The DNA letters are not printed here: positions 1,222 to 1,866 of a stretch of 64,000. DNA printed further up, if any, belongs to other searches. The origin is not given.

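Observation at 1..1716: Large surface protein with DUF285-type 26-residue repeats and a PT-rich linker, missed by the ORF track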

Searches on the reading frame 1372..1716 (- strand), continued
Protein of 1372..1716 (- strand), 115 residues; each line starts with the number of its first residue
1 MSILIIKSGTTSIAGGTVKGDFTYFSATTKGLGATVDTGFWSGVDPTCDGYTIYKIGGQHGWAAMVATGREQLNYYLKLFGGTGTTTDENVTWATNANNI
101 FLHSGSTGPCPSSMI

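Call 101: find_encoding_contigs(protein=P0248, flank=10000, max_places=1)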
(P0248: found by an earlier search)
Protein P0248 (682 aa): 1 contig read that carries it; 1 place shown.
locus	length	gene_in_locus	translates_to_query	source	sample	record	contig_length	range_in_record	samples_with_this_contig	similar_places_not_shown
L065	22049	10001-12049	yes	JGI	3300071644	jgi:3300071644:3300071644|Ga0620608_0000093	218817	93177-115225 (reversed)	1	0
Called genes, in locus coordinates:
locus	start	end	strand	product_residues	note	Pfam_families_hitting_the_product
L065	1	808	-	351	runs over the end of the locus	-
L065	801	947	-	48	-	-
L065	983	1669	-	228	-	-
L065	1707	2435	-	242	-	PF02562:PhoH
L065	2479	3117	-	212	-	PF00692:dUTPase, PF22769:DCD (weak)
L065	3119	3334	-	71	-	-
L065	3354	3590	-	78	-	-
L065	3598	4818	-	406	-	-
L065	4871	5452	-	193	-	-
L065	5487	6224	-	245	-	-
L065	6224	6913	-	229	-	-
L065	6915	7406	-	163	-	-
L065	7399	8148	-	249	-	-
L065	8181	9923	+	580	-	-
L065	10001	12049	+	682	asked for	-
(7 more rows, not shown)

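Call 102: find_encoding_contigs(protein=P0246, flank=10000, max_places=1)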
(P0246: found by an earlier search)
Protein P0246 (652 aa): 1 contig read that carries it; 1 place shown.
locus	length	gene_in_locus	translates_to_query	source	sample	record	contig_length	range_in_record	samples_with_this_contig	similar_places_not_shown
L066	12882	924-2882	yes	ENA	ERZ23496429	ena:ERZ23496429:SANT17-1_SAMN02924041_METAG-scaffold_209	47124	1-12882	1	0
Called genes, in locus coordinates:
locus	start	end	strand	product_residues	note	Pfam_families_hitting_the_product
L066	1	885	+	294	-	?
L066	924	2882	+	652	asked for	PF13385:Laminin_G_3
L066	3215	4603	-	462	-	-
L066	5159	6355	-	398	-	-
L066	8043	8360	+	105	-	-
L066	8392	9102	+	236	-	-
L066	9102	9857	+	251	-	PF13578:Methyltransf_24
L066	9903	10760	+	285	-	-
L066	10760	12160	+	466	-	PF13733:Glyco_transf_7N, PF02709:Glyco_transf_7C, PF13385:Laminin_G_3 (weak)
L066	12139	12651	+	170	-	-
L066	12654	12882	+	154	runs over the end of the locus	-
